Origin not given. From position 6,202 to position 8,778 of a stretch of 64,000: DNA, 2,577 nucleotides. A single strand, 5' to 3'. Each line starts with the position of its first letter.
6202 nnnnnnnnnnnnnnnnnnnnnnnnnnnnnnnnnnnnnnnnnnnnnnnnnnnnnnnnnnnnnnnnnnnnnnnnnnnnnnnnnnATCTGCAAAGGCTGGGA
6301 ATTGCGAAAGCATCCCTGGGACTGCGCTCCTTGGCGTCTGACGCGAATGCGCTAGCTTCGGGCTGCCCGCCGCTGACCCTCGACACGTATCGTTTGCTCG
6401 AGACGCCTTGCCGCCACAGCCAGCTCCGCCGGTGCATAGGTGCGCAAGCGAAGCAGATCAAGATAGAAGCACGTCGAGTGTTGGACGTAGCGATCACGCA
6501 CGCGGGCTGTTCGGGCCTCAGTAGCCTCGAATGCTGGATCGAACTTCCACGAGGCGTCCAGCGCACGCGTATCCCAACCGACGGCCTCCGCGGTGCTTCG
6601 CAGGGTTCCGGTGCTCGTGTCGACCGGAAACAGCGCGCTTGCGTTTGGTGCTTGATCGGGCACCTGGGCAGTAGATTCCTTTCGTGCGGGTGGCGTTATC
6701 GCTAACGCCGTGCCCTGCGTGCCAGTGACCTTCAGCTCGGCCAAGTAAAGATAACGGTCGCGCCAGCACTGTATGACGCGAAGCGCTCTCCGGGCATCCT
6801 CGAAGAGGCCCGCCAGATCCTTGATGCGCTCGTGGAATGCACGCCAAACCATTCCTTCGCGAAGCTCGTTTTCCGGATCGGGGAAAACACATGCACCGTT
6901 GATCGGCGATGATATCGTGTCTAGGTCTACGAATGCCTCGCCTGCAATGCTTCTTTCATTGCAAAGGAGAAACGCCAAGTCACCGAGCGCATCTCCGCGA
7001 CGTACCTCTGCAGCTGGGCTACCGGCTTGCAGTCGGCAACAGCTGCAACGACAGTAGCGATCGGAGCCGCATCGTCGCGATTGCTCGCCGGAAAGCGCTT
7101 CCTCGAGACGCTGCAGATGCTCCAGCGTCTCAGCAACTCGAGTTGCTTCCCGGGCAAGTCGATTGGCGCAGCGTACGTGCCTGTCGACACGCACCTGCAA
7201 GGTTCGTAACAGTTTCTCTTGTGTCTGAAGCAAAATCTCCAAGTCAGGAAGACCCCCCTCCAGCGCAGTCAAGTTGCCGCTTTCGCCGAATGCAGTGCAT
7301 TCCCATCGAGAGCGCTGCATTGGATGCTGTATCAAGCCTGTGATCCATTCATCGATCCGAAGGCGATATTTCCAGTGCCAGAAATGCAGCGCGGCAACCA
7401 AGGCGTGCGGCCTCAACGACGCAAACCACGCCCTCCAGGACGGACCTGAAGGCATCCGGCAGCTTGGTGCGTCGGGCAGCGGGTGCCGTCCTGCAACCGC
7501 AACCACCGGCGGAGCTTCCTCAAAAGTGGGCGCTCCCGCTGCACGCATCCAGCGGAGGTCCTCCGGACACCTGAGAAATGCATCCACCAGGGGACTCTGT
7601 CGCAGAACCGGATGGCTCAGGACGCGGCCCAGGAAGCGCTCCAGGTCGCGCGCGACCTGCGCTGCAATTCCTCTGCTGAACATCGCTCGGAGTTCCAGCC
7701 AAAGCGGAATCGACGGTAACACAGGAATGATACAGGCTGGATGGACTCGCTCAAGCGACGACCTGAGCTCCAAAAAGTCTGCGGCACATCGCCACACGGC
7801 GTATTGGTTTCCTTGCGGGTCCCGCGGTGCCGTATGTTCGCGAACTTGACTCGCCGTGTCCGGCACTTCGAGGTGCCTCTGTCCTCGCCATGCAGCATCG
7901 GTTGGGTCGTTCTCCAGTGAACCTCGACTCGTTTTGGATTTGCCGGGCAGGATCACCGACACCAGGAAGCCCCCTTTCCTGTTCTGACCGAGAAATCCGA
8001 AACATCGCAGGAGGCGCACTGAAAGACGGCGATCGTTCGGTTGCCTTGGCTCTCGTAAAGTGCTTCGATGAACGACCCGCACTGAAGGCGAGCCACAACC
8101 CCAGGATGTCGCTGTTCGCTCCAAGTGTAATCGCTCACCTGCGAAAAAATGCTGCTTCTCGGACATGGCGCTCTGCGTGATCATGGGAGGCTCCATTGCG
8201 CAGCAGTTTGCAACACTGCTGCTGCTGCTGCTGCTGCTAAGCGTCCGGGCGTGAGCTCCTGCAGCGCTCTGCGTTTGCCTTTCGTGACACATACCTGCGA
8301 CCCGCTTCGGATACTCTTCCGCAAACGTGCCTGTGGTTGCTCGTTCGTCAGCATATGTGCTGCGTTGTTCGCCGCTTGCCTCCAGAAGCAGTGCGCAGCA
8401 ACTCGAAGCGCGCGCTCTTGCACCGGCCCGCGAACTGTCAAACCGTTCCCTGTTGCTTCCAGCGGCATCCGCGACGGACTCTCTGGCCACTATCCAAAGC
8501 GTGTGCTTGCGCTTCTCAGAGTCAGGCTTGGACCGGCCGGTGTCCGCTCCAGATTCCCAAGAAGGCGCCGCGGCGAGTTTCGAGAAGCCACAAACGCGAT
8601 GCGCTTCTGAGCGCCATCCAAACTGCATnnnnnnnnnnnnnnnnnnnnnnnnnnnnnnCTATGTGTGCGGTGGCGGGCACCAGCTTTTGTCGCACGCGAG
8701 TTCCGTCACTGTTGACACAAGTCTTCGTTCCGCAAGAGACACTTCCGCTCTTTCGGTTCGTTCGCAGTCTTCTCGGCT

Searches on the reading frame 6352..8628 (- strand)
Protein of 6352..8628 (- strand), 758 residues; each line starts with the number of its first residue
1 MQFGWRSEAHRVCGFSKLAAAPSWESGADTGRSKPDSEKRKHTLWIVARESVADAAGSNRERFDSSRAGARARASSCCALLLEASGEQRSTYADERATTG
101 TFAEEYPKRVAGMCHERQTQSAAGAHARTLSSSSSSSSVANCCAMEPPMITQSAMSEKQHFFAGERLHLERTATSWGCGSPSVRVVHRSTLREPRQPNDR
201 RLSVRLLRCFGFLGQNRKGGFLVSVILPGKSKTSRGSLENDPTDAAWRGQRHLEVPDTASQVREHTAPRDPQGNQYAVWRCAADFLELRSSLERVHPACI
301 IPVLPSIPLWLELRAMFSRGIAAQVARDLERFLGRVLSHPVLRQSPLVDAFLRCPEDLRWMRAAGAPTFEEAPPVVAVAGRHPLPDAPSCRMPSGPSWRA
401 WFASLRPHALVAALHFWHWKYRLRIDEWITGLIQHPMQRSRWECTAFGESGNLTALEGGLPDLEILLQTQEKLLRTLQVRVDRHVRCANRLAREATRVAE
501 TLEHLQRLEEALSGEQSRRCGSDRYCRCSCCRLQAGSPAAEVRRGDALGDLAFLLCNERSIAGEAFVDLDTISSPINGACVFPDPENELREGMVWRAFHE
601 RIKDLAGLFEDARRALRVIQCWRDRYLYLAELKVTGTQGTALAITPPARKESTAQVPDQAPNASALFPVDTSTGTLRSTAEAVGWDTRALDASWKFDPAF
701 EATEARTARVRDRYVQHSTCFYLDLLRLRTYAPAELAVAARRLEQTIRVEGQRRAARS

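Call 15: search_protein_families(library=pfam, proteins=[window:6352-8628:-], max_evalue=0.01)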
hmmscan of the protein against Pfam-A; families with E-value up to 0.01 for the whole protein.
window:6352-8628:- (758 aa): 1 family
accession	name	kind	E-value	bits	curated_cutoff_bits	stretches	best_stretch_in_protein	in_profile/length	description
PF00787.29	PX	-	2.1e-10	41.5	21.6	1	273-353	6-82/84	PX domain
